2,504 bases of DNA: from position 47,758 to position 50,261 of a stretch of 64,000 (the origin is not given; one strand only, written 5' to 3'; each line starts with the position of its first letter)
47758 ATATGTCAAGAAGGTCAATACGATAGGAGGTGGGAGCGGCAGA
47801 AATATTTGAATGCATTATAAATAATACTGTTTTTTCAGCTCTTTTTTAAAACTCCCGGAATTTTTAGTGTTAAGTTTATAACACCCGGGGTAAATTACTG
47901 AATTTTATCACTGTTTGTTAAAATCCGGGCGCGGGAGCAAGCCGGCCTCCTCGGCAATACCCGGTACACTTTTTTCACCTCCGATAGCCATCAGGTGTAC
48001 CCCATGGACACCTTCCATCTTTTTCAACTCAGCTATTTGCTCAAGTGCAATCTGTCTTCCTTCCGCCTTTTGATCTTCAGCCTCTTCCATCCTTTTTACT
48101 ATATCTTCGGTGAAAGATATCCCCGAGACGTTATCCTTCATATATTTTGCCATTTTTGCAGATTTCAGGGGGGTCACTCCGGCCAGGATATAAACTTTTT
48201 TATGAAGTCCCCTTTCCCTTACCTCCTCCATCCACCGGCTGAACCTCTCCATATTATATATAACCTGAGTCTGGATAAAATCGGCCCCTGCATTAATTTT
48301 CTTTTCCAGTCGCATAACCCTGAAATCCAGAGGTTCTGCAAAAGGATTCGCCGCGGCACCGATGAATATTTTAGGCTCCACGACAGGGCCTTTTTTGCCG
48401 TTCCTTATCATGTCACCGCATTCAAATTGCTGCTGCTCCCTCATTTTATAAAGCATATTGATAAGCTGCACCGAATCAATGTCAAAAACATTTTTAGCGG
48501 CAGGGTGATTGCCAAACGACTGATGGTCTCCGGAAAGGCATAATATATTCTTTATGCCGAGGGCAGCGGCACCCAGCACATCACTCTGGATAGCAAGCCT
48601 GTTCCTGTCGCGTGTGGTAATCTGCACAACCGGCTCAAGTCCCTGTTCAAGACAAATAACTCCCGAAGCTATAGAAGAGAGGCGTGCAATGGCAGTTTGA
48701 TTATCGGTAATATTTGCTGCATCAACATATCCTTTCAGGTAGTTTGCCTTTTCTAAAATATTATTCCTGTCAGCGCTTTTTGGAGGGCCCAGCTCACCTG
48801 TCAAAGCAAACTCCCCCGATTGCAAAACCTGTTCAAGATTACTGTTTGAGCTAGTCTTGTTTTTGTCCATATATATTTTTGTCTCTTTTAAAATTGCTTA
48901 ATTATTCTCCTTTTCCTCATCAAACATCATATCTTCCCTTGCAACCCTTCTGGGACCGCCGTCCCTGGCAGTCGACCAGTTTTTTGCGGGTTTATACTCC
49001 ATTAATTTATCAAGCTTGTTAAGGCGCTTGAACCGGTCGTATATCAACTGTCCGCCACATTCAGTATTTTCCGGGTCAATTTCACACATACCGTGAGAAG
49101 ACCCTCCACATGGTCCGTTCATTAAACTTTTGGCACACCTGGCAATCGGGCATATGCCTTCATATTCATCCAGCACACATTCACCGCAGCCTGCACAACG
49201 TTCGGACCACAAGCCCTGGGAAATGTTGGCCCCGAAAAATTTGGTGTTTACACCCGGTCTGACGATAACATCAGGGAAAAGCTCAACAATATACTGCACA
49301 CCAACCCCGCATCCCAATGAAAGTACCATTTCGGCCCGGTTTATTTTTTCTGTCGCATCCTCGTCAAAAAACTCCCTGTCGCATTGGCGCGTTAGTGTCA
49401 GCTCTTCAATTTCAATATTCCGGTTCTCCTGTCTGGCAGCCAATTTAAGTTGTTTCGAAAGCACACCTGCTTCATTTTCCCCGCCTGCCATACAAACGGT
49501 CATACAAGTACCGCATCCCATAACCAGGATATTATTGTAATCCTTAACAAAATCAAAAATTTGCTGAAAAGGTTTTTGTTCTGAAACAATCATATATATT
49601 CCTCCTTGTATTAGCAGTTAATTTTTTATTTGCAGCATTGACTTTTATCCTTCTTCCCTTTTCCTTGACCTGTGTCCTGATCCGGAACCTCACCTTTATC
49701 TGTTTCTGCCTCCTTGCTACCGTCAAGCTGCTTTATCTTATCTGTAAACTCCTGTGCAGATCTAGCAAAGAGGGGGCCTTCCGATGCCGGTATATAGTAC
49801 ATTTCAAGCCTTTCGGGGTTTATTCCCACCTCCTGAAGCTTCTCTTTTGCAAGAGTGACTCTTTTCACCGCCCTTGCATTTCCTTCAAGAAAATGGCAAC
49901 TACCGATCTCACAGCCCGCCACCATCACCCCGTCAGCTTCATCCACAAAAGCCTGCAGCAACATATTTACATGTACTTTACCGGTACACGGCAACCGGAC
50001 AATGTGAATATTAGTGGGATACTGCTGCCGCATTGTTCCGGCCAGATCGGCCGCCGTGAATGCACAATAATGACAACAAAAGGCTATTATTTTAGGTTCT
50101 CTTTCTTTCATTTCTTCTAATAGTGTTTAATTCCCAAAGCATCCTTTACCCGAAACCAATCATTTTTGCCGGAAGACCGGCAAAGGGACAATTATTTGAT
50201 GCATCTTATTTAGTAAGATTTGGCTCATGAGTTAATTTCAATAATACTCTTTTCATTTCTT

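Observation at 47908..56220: Acetogen-style hdrC-hdrB-hdrA-mvhD-metV-metF operon in a Bacteroidota-like genome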

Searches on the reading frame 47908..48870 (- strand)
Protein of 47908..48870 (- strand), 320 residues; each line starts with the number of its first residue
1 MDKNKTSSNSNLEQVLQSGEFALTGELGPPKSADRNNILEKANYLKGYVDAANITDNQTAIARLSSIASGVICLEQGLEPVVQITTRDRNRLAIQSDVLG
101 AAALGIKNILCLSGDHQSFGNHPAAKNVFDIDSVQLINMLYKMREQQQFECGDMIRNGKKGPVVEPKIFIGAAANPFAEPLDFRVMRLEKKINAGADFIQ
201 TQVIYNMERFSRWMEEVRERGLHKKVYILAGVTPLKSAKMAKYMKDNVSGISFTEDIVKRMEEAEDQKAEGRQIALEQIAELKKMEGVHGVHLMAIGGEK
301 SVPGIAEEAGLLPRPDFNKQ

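Call 3: search_protein_families(library=pfam, proteins=[window:47908-48870:-], max_evalue=0.01)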
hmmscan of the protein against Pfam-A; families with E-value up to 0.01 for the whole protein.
window:47908-48870:- (320 aa): 2 families
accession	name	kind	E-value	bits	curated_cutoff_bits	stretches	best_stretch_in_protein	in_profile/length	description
PF02219.23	MTHFR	-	4.4e-39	135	24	1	12-310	2-287/287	Methylenetetrahydrofolate reductase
PF01902.24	Diphthami_syn_2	-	0.0072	16.3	23.2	0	199-300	89-182/219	Diphthamide synthase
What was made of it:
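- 47908..48870 (-): metF: 320 aa, 35.4 kDa, the flavin-binding catalytic subunit of the MetVF-associated type, not the canonical NAD(P)H MetF. Calls 3 (PF02219, E 4e-39) and 4.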

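Call 4: search_protein_families(library=ncbifam, proteins=[window:47908-48870:-], max_evalue=0.01)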
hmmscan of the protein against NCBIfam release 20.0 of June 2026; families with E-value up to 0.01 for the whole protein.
window:47908-48870:- (320 aa): 4 families
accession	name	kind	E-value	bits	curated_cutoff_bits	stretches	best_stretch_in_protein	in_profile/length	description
NF006396.0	PRK08645.1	equivalog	6.6e-66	222.7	453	1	4-295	306-587/611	bifunctional homocysteine S-methyltransferase/methylenetetrahydrofolate reductase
TIGR00676.1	fadh2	equivalog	1.1e-23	83.9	293.7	1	36-307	15-272/275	methylenetetrahydrofolate reductase [NAD(P)H]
TIGR00677.1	fadh2_euk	equivalog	2e-18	66.7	310.05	1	72-313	54-279/281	methylenetetrahydrofolate reductase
NF006950.0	PRK09432.1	equivalog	3.7e-08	33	382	1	182-295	163-276/296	methylenetetrahydrofolate reductase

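Call 8: find_encoding_contigs(protein=window:47908-48870:-, flank=10000, max_places=6)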
Protein window:47908-48870:- (320 aa): 7 contigs read that carry it; 6 places shown.
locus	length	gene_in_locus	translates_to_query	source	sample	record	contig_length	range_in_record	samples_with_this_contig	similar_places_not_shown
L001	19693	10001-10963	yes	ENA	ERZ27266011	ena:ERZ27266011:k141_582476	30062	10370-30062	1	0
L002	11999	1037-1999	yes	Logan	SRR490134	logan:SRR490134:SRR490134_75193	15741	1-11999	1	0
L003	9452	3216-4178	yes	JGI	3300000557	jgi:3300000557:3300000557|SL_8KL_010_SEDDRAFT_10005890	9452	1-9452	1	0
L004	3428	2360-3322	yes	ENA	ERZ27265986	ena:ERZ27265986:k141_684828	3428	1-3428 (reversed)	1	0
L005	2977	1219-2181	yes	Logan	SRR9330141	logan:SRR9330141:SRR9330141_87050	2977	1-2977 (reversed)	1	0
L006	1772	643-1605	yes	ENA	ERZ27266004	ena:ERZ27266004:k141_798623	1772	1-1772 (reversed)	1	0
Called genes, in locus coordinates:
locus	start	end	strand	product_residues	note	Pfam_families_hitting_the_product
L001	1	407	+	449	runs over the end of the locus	PF07690:MFS_1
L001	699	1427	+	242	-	-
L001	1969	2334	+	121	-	PF01451:LMWPc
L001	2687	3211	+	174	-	PF13187:Fer4_9 (faint), PF13183:Fer4_8, PF13237:Fer4_10 (faint), PF13534:Fer4_17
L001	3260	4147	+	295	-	PF02754:CCG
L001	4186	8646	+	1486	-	PF12831:FAD_oxidored, PF14691:Fer4_20, PF01266:DAO, PF07992:Pyr_redox_2, PF13450:NAD_binding_8, PF13738:Pyr_redox_3, PF07992:Pyr_redox_2, PF12831:FAD_oxidored, +25 more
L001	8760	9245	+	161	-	PF02662:FlpD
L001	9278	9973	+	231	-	PF12225:DUF5981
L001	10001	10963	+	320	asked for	PF02219:MTHFR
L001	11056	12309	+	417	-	PF04235:DUF418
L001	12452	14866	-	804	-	PF12704:MacB_PCD, PF02687:FtsX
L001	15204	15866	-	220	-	-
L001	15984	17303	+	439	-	PF00696:AA_kinase, PF22468:ACT_9 (weak)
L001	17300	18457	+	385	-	PF00278:Orn_DAP_Arg_deC, PF02784:Orn_Arg_deC_N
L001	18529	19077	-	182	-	PF01613:Flavin_Reduct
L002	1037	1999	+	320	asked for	PF02219:MTHFR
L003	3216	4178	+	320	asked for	PF02219:MTHFR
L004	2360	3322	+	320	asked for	PF02219:MTHFR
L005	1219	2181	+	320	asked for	PF02219:MTHFR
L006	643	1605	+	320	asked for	PF02219:MTHFR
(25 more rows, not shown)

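Call 15: search_solved_structures(query=window:47908-48870:-, max_evalue=0.001)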
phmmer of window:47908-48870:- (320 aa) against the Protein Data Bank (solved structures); distinct sequences matched with E-value up to 0.001: 16.
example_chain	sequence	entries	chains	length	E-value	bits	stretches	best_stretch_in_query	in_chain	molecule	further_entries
1v93_A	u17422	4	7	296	2.1e-12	50.4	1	174-314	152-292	5,10-Methylenetetrahydrofolate reductase | Methylenetetrahydrofolate reductase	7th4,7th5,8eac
3apt_A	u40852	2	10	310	2.4e-12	50.2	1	26-314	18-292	Methylenetetrahydrofolate reductase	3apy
8uy2_A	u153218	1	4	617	2.5e-11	46.8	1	77-316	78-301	Methylenetetrahydrofolate reductase-like protein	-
8uy1_D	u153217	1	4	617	6e-11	45.6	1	181-316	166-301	Methylenetetrahydrofolate reductase-like protein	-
3fst_A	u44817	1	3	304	8.5e-07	31.9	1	174-305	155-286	5,10-methylenetetrahydrofolate reductase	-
3fsu_A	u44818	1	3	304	1.4e-06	31.2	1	174-305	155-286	5,10-methylenetetrahydrofolate reductase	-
1zp3_A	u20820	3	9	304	1.5e-06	31.1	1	174-305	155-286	5,10-methylenetetrahydrofolate reductase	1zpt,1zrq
1zp4_A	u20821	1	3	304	2.6e-06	30.4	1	174-305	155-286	5,10-methylenetetrahydrofolate reductase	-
1b5t_A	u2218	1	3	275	3e-06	30.2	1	174-302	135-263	PROTEIN (METHYLENETETRAHYDROFOLATE REDUCTASE)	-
6pey_A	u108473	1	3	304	3.8e-06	29.8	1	174-305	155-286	Methylenetetrahydrofolate reductase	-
6fnu_A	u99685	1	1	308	4.4e-06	29.6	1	89-307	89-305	Methylenetetrahydrofolate reductase 1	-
6fcx_A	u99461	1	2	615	4.6e-06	29.5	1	176-310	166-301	Methylenetetrahydrofolate reductase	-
2fmn_A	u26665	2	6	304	5.4e-06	29.3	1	174-305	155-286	5,10-methylenetetrahydrofolate reductase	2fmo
8qa4_A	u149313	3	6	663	5.9e-06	29.2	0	176-310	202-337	Methylenetetrahydrofolate reductase (NADPH)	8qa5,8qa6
7rml_A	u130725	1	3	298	7.8e-05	25.5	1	173-310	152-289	5,10-methylenetetrahydrofolate reductase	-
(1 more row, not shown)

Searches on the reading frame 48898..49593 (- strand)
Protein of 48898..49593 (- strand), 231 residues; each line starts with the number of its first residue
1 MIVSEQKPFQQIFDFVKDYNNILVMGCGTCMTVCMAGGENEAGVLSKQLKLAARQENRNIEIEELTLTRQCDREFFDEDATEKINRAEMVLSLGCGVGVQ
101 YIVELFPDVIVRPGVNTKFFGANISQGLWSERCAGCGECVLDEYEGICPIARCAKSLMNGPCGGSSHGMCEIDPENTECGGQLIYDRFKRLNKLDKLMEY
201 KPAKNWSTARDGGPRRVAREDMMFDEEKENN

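Call 3: search_protein_families(library=pfam, proteins=[window:48898-49593:-], max_evalue=0.01)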
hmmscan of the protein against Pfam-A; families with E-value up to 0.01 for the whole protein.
window:48898-49593:- (231 aa): 3 families
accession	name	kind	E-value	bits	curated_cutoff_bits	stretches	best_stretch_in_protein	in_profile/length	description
PF12225.13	DUF5981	-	1.5e-31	108.3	23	1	113-207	2-95/95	Methylene-tetrahydrofolate reductase C terminal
PF25160.1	LdpA_Fe-S-bd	-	0.00052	20.2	27.6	0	125-152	20-42/49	LdpA Fe-S cluster-binding domain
PF13187.11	Fer4_9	-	0.0023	18.4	27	0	26-140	4-44/52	4Fe-4S dicluster domain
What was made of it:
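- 48898..49593 (-): metV: 231 aa, 25.9 kDa, 13 cysteines, NGPCGG motif. This is the Fe-S/Zn small subunit of MetVF-type MTHFR. Calls 3 (PF12225, E 1.5e-31) and 47.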

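Call 4: search_protein_families(library=ncbifam, proteins=[window:48898-49593:-], max_evalue=0.01)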
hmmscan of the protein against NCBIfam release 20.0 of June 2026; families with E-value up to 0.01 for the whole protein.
window:48898-49593:- (231 aa): 0 families

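Call 16: search_solved_structures(query=window:48898-49593:-, max_evalue=0.01)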
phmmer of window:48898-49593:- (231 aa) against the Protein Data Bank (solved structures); distinct sequences matched with E-value up to 0.01: 0.
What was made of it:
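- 48898..49593 (-): No solved homologue exists (call 16).
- Tried and rejected: None exists (call 16).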

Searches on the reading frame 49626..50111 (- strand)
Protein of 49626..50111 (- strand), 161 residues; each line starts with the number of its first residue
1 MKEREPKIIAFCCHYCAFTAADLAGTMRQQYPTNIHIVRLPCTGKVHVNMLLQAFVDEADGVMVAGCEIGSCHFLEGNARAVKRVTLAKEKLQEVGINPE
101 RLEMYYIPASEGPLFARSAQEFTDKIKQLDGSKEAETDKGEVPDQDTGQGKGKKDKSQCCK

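Call 3: search_protein_families(library=pfam, proteins=[window:49626-50111:-], max_evalue=0.01)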
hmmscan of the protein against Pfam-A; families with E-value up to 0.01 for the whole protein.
window:49626-50111:- (161 aa): 1 family
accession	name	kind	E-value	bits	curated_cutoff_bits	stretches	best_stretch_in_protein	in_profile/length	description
PF02662.21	FlpD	-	3.8e-46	156.5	22.3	1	8-129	1-122/123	Methyl-viologen-reducing hydrogenase, delta subunit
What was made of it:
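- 49626..50111 (-): mvhD: 161 aa, 17.8 kDa, FlpD family, [2Fe-2S] electron-transfer adaptor. Calls 3 (PF02662, E 4e-46) and 4.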

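Call 4: search_protein_families(library=ncbifam, proteins=[window:49626-50111:-], max_evalue=0.01)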
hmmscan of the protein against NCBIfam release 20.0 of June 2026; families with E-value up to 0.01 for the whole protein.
window:49626-50111:- (161 aa): 4 families
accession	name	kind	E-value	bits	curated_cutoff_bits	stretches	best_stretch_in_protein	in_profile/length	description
NF040770.1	hetero_SS_HdrA2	exception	2.5e-42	144.9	1100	1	2-131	644-773/777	CoB-CoM heterodisulfide reductase HdrA2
NF045873.1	F420_non_VhuD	exception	2.4e-41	140.9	215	1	5-130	1-126/132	F420-non-reducing hydrogenase iron-sulfur subunit VhuD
NF041891.1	hdrA_Methbact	equivalog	1.3e-12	46.8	1300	1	2-129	640-761/762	ferredoxin:CoB-CoM heterodisulfide reductase subunit HdrA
NF041778.1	hetero_SS_HdrA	equivalog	0.00014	19.9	1400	1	5-63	653-711/771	ferredoxin:CoB-CoM heterodisulfide reductase subunit HdrA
